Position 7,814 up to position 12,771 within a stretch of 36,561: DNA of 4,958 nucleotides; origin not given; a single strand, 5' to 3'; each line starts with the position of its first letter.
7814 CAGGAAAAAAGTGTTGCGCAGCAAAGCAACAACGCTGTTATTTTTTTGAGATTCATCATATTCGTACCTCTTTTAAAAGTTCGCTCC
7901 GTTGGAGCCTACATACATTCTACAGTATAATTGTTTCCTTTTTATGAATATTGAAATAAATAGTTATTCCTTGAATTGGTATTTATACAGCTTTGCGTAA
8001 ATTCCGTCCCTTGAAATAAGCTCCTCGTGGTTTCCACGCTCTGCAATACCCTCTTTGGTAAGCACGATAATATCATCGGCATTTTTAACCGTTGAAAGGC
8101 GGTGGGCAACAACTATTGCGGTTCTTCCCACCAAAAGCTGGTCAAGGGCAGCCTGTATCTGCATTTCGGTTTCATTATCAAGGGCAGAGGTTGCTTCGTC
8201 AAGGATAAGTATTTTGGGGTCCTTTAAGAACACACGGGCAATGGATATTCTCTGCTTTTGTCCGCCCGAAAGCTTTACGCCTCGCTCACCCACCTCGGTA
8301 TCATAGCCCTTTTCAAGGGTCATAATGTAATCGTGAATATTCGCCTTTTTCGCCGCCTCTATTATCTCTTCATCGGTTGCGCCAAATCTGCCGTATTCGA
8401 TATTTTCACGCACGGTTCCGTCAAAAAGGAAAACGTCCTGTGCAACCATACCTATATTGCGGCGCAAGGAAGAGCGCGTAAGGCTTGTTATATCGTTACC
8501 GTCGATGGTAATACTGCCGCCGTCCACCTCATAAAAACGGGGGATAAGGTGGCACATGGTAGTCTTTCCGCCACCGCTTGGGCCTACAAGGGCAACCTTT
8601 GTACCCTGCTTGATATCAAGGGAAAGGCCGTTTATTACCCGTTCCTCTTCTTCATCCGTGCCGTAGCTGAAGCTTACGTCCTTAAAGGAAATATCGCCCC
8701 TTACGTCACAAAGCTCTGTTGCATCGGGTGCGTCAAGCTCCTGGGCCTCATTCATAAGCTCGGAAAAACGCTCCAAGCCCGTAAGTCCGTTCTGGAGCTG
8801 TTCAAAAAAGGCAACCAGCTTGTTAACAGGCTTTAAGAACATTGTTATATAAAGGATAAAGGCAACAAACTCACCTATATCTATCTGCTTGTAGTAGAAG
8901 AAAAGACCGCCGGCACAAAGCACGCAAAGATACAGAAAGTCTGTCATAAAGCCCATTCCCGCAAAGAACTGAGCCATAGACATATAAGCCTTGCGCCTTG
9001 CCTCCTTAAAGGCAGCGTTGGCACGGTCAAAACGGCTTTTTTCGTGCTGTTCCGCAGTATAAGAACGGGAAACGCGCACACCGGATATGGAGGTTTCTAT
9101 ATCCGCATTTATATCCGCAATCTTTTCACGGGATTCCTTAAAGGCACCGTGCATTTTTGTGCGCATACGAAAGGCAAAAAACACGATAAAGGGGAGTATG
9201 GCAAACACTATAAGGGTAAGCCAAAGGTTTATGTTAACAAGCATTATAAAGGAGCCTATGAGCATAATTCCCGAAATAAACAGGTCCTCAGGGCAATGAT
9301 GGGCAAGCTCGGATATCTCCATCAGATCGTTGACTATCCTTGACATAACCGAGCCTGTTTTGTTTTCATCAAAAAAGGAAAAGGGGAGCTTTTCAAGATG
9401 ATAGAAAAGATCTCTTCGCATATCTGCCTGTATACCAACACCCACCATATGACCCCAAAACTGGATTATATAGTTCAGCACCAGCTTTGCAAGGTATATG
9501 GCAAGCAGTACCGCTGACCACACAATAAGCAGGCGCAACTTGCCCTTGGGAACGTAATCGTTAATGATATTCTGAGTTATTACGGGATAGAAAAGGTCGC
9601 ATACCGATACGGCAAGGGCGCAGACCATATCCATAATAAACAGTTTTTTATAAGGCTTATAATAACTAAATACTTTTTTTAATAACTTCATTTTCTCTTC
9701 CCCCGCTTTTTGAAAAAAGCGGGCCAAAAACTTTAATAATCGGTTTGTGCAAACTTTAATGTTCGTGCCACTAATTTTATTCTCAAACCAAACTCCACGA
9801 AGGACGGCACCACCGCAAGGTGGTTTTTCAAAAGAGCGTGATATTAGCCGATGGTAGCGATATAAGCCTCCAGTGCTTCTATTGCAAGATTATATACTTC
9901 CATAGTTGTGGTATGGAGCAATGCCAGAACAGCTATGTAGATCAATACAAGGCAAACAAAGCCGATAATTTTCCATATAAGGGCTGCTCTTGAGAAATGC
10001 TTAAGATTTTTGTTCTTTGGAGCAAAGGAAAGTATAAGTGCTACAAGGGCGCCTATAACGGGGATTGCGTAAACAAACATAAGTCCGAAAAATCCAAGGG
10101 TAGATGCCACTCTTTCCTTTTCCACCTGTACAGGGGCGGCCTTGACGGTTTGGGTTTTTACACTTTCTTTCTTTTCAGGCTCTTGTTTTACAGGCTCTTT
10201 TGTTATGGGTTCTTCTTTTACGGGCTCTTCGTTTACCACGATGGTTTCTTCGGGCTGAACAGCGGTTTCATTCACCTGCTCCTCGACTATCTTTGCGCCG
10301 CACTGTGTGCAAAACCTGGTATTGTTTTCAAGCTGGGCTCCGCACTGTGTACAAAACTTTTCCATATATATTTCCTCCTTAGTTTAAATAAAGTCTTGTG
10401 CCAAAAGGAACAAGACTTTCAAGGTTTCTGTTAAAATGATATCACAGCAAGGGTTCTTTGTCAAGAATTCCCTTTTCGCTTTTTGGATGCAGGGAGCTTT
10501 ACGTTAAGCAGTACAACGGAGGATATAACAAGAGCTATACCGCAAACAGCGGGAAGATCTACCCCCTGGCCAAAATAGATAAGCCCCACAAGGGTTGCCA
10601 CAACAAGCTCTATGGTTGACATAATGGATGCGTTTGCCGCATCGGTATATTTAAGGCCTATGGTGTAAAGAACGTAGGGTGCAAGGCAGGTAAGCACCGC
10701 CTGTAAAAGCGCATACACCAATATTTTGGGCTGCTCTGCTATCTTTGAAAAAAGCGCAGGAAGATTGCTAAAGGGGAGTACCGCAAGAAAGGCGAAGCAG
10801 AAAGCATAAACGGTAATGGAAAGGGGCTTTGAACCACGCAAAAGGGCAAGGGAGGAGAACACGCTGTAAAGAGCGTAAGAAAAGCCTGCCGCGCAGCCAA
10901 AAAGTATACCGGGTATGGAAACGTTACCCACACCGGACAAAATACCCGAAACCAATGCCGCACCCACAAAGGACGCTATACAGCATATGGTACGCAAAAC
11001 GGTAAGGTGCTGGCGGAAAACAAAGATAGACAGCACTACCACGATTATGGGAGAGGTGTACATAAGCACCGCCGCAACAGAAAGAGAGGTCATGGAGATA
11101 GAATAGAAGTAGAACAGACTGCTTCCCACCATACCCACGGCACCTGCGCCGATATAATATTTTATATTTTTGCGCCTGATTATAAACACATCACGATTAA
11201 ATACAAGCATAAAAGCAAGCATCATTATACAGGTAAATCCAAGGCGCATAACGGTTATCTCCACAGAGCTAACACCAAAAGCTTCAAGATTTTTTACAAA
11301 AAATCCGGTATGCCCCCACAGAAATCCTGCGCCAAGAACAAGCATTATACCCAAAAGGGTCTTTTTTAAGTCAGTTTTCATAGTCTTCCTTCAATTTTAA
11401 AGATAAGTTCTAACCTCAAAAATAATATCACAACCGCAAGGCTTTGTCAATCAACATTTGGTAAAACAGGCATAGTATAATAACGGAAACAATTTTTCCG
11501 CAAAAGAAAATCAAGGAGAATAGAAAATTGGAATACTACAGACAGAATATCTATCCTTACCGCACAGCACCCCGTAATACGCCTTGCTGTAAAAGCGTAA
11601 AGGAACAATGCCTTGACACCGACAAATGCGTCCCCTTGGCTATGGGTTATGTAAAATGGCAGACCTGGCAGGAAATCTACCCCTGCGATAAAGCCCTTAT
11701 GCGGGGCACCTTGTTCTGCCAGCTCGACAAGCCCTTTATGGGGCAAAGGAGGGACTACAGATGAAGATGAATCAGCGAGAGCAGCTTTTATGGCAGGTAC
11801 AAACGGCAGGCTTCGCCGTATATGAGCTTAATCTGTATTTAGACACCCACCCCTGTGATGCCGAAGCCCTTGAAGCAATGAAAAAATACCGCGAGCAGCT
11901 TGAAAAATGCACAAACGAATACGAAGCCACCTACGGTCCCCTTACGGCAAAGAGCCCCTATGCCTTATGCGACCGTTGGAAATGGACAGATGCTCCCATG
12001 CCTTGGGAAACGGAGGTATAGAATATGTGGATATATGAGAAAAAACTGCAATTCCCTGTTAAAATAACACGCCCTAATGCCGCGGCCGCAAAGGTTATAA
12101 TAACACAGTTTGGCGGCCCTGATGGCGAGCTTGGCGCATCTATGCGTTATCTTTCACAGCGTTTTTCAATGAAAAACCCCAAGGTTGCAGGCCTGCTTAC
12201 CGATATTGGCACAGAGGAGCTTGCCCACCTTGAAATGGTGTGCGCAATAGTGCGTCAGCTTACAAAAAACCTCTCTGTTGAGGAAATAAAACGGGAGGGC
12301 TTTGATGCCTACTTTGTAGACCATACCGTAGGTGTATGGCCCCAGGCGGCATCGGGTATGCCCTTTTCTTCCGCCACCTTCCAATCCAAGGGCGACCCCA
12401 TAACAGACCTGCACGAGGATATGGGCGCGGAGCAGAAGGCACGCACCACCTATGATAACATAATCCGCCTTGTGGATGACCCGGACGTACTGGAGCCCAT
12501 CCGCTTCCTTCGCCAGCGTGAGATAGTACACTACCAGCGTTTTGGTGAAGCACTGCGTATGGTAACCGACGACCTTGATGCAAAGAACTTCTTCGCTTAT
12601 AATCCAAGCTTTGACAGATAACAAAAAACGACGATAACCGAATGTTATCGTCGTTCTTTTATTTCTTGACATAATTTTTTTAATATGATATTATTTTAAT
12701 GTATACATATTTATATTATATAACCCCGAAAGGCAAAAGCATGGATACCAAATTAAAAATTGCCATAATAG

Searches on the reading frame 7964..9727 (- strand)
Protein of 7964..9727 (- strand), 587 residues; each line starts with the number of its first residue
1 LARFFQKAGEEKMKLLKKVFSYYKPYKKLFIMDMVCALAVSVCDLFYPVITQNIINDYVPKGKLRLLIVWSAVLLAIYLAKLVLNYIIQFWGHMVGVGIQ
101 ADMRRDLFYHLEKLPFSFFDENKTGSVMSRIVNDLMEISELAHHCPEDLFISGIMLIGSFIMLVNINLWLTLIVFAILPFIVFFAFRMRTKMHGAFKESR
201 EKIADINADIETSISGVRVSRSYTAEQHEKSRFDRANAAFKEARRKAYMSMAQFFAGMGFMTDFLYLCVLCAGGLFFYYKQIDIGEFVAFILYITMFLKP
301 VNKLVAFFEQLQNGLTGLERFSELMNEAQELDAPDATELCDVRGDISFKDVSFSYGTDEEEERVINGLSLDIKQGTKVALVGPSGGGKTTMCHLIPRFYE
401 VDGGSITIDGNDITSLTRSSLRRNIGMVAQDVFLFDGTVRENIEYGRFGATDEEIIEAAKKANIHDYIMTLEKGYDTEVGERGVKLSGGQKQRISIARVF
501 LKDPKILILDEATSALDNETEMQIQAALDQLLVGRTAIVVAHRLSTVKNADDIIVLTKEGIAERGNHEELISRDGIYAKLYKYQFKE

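Call 5: search_protein_families(library=pfam, proteins=[window:7964-9727:-], max_evalue=0.001)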
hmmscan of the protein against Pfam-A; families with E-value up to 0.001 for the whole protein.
window:7964-9727:- (587 aa): 4 families
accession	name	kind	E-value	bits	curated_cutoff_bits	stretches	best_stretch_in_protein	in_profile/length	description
PF00664.28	ABC_membrane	-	7.7e-52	177.1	28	1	31-301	2-274/274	ABC transporter transmembrane region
PF00005.33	ABC_tran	-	8.9e-35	120.7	25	1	366-514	2-137/137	ABC transporter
PF02463.25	SMC_N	-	2.1e-06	27.8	40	1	213-558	93-213/220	RecF/RecN/SMC N terminal domain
PF00270.35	DEAD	-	0.00018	21.7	26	1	372-532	11-146/167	DEAD/DEAH box helicase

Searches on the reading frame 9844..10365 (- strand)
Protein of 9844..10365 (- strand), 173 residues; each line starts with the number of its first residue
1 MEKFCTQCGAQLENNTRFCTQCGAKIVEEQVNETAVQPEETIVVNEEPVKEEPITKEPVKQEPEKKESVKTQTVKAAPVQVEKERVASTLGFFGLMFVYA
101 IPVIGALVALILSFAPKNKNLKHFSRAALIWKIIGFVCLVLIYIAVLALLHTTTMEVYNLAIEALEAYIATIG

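Call 5: search_protein_families(library=pfam, proteins=[window:9844-10365:-], max_evalue=0.001)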
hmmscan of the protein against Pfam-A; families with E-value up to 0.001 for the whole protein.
window:9844-10365:- (173 aa): 3 families
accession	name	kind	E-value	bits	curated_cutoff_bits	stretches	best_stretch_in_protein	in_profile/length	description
PF13240.11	Zn_Ribbon_1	-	1.9e-08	34.2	25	1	4-25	1-22/23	zinc-ribbon domain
PF14803.11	Zn_ribbon_Nudix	-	2.8e-05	24.4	25.6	0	3-13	1-11/34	Nudix N-terminal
PF12773.13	DZR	-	6.9e-05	23.4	27.3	1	5-24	1-20/45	Double zinc ribbon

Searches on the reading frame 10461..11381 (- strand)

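Call 5: search_protein_families(library=pfam, proteins=[window:10461-11381:-], max_evalue=0.001)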
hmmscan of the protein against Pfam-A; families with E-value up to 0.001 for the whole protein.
window:10461-11381:- (306 aa): 1 family
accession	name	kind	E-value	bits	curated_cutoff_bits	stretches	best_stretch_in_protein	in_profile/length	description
PF00892.27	EamA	-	3.3e-39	134.7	28.2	2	10-145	2-134/135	EamA-like transporter family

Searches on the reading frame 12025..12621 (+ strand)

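Call 5: search_protein_families(library=pfam, proteins=[window:12025-12621:+], max_evalue=0.001)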
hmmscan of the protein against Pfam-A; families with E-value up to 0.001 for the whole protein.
window:12025-12621:+ (198 aa): 2 families
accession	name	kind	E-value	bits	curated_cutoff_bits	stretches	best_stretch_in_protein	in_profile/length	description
PF05067.18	Mn_catalase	-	3.6e-50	171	27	1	1-182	1-196/284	Manganese containing catalase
PF02915.23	Rubrerythrin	-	0.0001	23.2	22.8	1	34-174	9-134/137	Rubrerythrin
